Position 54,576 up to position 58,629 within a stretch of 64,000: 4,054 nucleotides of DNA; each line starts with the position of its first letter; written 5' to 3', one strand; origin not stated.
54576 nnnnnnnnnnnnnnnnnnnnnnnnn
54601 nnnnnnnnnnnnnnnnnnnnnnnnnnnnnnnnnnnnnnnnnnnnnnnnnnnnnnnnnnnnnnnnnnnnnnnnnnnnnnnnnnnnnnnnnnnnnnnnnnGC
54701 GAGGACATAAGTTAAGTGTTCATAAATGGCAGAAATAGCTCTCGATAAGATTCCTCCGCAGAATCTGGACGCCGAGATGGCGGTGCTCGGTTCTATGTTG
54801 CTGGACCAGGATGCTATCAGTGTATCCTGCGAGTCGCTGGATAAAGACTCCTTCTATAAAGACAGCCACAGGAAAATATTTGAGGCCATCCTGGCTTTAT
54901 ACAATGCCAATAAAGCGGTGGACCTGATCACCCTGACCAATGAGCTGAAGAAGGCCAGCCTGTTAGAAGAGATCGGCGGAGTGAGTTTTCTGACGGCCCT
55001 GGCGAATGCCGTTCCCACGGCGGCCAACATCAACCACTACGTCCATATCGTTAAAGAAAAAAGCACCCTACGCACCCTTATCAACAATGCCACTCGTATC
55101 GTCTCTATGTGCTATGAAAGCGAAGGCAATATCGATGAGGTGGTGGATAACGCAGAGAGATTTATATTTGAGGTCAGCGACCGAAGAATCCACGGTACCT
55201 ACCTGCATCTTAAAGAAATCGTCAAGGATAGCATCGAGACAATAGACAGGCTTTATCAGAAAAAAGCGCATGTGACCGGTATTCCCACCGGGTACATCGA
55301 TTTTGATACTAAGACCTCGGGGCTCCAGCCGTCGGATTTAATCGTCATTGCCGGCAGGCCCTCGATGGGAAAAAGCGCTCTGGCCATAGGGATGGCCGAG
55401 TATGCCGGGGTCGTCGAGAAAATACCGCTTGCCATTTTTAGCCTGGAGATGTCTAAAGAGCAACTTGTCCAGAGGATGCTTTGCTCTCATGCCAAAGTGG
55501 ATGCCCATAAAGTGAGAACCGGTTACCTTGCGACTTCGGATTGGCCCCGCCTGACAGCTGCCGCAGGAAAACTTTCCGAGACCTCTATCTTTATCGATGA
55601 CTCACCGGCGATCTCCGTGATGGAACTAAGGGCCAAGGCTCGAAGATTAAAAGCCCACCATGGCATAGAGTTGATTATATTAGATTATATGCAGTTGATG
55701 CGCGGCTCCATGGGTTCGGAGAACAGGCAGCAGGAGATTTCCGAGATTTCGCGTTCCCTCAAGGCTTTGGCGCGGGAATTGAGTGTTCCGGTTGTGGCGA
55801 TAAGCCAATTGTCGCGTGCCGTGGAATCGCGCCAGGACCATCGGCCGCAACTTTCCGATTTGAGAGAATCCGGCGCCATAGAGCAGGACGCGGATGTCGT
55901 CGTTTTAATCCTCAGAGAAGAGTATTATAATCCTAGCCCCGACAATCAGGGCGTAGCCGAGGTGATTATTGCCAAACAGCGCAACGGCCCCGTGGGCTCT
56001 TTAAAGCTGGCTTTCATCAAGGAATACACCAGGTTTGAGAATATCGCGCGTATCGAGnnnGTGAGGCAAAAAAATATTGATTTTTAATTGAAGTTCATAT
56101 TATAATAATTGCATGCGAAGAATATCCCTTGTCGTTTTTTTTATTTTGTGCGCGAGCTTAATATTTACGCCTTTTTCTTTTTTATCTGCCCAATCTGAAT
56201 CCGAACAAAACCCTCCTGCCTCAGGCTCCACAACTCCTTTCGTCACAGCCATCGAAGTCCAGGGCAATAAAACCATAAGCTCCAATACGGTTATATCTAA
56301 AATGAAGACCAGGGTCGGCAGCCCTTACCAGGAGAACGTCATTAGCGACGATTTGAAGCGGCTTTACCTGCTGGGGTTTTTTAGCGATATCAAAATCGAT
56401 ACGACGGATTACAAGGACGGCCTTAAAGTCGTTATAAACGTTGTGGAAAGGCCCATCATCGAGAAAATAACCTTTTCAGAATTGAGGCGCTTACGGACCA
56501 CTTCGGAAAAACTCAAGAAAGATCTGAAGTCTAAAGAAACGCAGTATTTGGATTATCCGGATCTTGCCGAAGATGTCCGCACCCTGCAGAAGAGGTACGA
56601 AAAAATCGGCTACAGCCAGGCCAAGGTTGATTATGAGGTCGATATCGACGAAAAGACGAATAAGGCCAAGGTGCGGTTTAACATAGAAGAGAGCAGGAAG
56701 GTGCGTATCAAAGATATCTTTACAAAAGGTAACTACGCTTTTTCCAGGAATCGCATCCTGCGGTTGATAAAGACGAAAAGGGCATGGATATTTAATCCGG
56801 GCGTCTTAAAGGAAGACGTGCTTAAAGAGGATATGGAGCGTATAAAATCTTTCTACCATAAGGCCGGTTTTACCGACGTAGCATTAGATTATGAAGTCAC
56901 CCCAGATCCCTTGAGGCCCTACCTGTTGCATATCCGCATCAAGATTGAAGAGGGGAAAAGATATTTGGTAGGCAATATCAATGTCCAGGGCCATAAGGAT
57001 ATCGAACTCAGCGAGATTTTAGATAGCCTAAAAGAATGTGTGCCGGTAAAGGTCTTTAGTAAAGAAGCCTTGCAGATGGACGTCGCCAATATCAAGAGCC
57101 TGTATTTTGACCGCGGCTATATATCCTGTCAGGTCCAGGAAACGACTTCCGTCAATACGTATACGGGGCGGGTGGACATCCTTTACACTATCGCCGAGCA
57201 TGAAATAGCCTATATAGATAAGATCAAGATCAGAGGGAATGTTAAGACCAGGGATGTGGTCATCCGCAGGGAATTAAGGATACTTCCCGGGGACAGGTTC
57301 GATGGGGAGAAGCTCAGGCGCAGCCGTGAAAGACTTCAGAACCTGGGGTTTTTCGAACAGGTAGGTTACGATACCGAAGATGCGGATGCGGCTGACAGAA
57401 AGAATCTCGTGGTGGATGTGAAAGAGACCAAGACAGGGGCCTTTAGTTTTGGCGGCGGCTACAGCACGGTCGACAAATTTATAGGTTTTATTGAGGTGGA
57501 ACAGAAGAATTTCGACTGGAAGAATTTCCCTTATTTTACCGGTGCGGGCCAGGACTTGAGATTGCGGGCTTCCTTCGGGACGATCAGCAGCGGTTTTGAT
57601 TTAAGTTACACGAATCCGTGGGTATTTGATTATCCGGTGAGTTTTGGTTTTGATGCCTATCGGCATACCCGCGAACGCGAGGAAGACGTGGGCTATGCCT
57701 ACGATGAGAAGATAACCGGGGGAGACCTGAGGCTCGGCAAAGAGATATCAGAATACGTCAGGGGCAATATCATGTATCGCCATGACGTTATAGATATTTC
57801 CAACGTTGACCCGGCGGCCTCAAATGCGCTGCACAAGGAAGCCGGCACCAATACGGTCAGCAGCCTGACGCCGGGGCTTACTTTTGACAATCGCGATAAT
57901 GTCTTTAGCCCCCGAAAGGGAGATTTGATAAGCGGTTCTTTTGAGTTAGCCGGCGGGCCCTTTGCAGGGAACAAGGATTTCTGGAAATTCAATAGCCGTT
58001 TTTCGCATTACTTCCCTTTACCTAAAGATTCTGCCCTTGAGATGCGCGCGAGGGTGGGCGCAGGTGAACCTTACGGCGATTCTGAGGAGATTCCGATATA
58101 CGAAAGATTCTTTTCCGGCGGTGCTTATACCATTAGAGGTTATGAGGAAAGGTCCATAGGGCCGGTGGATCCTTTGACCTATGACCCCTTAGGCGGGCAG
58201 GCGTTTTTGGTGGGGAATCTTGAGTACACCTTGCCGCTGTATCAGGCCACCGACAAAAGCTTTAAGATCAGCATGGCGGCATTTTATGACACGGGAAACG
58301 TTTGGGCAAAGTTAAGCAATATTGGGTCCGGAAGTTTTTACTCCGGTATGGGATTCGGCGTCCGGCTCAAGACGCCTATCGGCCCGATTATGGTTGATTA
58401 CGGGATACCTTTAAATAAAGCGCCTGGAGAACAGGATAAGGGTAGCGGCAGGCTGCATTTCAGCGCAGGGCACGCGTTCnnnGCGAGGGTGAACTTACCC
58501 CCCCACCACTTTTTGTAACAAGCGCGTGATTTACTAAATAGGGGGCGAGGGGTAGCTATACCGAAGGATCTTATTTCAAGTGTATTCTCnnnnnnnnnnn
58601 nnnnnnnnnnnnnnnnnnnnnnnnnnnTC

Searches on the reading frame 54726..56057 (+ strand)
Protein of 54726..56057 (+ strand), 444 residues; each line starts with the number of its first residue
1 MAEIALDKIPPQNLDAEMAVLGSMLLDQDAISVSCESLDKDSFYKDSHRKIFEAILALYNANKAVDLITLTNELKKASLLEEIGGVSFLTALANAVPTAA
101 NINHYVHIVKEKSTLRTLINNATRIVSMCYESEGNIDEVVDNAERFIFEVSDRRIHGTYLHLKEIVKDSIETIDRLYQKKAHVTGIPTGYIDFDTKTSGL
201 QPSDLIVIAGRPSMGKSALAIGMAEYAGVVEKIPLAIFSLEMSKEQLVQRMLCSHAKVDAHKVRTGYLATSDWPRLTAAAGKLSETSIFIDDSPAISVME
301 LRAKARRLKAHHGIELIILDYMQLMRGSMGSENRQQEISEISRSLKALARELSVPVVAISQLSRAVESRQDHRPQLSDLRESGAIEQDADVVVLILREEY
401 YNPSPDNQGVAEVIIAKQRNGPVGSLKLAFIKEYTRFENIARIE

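Call 39: search_protein_families(library=pfam, proteins=[window:54726-56057:+], max_evalue=0.00001)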
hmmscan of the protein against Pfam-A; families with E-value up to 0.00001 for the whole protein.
window:54726-56057:+ (444 aa): 3 families
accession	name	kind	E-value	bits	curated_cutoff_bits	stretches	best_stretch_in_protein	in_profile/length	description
PF03796.21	DnaB_C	-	7.1e-111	370.1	27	1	185-439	1-255/255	DnaB-like helicase C terminal domain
PF00772.26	DnaB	-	4.3e-34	117.1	23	1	10-111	2-103/103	DnaB-like helicase N terminal domain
PF13481.12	AAA_25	-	9.7e-11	42.1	27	1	203-362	33-190/195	AAA domain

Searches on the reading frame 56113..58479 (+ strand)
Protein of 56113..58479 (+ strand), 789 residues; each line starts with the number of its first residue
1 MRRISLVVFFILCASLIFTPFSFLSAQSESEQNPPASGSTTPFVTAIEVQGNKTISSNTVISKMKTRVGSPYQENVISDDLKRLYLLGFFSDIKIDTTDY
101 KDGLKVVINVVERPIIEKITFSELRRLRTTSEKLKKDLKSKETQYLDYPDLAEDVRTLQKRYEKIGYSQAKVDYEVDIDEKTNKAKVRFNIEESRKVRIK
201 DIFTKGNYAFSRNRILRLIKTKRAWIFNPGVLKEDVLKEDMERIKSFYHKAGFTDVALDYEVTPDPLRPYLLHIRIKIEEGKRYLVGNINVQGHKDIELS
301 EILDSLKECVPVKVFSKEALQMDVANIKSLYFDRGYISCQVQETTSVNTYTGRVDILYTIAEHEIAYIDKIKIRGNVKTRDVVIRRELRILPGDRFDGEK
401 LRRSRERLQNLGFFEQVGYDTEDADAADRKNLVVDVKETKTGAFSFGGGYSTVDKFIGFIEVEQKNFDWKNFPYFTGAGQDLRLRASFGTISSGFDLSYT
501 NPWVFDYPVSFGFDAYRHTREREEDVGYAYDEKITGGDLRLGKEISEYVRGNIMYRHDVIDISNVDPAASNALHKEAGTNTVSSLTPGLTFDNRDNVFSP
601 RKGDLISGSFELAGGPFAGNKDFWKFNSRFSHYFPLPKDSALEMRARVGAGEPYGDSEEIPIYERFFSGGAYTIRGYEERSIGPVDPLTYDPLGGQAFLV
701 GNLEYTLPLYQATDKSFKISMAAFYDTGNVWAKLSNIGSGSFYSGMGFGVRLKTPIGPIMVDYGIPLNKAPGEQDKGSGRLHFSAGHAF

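Call 39: search_protein_families(library=pfam, proteins=[window:56113-58479:+], max_evalue=0.00001)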
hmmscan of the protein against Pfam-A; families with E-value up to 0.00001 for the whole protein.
window:56113-58479:+ (789 aa): 2 families
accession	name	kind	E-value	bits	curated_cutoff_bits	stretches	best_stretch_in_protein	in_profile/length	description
PF01103.29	Omp85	-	1.4e-69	235.5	24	1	475-789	2-325/325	Omp85 superfamily domain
PF07244.20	POTRA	-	5.5e-56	187.7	21.3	5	367-438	2-78/79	Surface antigen variable number repeat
